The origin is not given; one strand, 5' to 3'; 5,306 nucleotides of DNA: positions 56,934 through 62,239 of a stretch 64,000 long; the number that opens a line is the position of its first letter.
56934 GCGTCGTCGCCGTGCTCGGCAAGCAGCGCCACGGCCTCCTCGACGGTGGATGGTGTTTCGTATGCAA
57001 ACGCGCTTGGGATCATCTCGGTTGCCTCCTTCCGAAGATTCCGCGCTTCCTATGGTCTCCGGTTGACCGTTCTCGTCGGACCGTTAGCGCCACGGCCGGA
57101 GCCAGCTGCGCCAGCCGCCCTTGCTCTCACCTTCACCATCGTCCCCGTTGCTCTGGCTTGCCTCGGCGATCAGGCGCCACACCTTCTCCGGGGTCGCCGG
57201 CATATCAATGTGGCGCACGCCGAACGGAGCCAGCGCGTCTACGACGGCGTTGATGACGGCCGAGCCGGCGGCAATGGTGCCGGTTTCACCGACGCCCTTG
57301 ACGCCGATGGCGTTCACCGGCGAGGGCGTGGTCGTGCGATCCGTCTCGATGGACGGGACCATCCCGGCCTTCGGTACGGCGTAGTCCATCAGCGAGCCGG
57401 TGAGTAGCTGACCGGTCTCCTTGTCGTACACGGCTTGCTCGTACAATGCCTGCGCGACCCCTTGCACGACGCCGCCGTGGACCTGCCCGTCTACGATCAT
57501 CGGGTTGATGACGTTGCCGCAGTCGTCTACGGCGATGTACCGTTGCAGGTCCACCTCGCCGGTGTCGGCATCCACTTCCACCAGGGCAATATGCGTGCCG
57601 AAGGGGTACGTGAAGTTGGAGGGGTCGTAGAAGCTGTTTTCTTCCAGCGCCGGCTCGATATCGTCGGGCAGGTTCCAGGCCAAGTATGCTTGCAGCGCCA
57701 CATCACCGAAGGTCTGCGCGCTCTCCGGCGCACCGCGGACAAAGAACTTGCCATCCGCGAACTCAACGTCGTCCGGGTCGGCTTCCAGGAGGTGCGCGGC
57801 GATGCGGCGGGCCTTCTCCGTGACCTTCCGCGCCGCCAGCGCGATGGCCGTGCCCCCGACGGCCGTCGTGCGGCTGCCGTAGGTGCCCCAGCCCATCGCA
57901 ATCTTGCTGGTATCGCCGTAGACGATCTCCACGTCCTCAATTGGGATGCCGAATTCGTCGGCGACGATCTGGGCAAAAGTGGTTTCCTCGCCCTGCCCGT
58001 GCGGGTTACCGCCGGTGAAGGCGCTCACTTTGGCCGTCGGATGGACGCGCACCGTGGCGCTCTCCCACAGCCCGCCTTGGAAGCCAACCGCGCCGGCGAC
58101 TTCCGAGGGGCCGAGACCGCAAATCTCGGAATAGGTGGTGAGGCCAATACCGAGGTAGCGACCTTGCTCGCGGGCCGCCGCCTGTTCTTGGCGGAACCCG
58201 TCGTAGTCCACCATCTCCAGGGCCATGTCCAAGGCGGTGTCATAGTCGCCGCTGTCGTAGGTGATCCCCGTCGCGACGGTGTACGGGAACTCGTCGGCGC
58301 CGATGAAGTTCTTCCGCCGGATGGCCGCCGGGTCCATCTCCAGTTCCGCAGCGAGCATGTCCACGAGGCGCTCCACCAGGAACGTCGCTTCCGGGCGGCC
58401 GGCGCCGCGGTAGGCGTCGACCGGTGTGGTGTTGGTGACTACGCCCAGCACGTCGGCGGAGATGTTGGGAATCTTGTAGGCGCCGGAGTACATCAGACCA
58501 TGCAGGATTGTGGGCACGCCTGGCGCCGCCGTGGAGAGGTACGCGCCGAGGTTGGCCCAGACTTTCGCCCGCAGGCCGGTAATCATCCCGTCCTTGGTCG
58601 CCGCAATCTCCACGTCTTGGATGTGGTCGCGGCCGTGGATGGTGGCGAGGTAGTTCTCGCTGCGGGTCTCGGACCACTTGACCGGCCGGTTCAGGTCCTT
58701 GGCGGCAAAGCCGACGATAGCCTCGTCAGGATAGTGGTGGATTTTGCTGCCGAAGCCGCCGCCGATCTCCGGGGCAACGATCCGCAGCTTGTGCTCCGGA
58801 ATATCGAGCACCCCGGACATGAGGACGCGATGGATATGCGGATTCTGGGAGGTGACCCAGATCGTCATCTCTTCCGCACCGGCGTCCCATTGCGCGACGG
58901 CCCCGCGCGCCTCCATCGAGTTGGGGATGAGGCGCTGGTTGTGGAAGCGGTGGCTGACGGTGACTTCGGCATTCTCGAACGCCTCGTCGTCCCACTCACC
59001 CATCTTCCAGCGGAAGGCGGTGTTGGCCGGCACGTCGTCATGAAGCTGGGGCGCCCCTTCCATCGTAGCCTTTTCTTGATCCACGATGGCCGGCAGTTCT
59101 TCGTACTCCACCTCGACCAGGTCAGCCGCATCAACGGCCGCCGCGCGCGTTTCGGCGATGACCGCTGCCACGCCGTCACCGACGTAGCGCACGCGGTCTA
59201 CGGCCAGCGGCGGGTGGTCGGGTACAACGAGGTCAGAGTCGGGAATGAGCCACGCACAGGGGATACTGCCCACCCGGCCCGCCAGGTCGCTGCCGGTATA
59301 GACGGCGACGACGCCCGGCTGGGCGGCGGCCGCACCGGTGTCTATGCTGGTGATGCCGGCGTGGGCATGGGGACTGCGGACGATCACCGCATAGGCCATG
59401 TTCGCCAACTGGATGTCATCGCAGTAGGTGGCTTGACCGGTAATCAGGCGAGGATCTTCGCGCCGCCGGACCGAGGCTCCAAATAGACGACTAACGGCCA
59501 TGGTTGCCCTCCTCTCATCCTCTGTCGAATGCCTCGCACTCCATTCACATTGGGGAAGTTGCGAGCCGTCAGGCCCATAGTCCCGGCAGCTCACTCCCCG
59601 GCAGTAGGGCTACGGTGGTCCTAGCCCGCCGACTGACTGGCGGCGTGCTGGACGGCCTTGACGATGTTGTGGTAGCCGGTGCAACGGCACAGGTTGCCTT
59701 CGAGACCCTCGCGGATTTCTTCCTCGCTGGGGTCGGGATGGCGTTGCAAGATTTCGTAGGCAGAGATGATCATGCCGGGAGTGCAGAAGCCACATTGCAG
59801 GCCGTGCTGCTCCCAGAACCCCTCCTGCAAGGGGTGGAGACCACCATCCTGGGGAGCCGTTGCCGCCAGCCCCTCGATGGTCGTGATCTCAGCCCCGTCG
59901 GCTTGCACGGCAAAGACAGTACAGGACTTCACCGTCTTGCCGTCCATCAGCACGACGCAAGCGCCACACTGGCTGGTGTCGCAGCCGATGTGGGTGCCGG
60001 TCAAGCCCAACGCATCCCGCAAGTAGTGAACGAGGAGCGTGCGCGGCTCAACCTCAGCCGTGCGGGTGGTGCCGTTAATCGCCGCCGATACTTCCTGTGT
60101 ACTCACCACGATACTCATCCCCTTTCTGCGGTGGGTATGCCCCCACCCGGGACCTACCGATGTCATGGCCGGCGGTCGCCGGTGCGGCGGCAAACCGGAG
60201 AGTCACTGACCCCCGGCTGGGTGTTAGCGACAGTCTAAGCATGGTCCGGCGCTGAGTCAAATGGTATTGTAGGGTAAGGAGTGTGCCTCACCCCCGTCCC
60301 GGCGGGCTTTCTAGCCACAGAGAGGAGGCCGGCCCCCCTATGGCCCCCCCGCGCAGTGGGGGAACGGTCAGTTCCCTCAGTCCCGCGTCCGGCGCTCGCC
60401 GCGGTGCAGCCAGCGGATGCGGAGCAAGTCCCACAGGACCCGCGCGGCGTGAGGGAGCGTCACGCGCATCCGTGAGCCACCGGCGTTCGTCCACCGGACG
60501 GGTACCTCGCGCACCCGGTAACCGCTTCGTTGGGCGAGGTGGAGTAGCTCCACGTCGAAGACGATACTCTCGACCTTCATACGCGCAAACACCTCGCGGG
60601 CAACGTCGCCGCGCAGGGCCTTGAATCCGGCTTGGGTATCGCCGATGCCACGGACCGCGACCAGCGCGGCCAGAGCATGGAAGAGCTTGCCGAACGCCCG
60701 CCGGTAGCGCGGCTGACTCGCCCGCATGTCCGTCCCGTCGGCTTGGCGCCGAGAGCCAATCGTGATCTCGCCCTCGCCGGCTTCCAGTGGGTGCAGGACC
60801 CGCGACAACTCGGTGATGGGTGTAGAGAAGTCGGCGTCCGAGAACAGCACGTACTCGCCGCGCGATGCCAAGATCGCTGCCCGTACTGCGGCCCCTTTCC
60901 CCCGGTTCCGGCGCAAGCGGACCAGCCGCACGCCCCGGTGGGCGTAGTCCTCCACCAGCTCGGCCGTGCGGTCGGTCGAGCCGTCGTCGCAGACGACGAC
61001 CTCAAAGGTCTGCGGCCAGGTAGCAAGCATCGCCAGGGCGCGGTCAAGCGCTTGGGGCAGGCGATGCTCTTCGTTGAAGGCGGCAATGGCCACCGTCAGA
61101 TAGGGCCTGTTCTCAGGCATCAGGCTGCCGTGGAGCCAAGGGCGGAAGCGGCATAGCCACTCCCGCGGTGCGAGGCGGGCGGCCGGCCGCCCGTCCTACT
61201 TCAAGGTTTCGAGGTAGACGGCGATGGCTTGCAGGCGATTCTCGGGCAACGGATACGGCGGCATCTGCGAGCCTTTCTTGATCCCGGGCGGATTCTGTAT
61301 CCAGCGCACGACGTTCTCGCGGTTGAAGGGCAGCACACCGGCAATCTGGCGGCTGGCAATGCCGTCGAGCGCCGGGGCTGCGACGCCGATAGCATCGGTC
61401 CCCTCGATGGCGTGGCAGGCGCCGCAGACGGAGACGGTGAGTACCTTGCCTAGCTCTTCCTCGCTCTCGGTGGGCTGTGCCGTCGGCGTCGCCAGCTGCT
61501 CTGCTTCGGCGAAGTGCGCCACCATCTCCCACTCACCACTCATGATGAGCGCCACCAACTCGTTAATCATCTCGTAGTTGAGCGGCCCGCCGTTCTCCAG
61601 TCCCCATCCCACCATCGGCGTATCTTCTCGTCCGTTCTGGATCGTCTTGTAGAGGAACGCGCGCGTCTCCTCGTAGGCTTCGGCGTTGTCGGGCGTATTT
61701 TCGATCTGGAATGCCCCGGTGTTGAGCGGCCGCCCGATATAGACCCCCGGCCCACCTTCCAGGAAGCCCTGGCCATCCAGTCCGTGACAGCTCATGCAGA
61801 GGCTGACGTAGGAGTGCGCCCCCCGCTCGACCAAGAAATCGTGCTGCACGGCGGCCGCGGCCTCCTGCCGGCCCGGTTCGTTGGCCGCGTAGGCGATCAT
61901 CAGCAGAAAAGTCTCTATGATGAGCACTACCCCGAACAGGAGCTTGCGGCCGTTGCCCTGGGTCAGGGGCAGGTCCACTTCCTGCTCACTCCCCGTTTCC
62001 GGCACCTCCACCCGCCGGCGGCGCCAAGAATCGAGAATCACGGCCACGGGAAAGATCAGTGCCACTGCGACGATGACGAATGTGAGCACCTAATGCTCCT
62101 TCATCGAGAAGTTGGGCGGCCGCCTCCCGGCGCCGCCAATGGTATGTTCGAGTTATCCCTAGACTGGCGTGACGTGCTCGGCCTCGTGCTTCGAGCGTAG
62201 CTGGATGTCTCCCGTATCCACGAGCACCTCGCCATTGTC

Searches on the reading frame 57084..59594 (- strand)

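Call 50: search_protein_families(library=pfam, proteins=[window:57084-59594:-], max_evalue=0.00001)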
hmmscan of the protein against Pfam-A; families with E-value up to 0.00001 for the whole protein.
window:57084-59594:- (836 aa): 3 families
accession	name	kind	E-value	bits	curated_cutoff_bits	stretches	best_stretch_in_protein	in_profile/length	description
PF20256.3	MoCoBD_2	-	8.9e-94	314.6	27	1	458-747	2-283/283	Molybdopterin cofactor-binding domain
PF02738.23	MoCoBD_1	-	6.3e-84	281.3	27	1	184-430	1-244/244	Molybdopterin cofactor-binding domain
PF01315.27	Ald_Xan_dh_C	-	1e-30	106.7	31.3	1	52-168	1-110/110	Aldehyde oxidase and xanthine dehydrogenase, a/b hammerhead domain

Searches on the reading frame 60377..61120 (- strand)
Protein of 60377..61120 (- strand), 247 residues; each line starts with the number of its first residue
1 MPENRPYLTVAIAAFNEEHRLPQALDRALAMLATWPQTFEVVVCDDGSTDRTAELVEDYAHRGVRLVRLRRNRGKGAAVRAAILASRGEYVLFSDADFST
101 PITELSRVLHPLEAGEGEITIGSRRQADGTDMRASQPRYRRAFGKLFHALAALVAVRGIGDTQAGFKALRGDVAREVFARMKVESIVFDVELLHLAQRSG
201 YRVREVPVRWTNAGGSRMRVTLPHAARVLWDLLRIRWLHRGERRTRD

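Call 50: search_protein_families(library=pfam, proteins=[window:60377-61120:-], max_evalue=0.00001)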
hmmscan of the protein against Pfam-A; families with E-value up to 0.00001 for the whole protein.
window:60377-61120:- (247 aa): 2 families
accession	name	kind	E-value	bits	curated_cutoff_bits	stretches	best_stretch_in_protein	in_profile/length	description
PF00535.33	Glycos_transf_2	-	5.5e-30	104.9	23.3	1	9-177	1-167/168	Glycosyl transferase family 2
PF13641.12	Glyco_tranf_2_3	-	5.3e-06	27.1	27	1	7-112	2-111/230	Glycosyltransferase like family 2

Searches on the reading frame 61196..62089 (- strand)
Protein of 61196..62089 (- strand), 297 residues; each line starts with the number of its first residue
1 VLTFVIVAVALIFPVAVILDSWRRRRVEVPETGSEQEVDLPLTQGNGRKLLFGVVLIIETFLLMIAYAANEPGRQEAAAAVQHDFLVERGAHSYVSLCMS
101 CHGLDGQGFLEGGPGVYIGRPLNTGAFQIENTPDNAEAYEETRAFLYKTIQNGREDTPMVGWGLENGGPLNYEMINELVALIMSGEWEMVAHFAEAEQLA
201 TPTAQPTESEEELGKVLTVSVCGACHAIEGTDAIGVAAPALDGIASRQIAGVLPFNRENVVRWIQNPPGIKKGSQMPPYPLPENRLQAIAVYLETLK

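Call 50: search_protein_families(library=pfam, proteins=[window:61196-62089:-], max_evalue=0.00001)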
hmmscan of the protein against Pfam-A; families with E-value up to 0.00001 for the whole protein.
window:61196-62089:- (297 aa): 2 families
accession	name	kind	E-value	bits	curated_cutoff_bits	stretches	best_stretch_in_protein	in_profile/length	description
PF00034.26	Cytochrom_C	-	3.4e-12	47.9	21.3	0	213-297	3-90/90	Cytochrome c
PF13442.11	Cytochrome_CBB3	-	2.3e-10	41.1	27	0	87-164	3-53/68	Cytochrome C oxidase, cbb3-type, subunit III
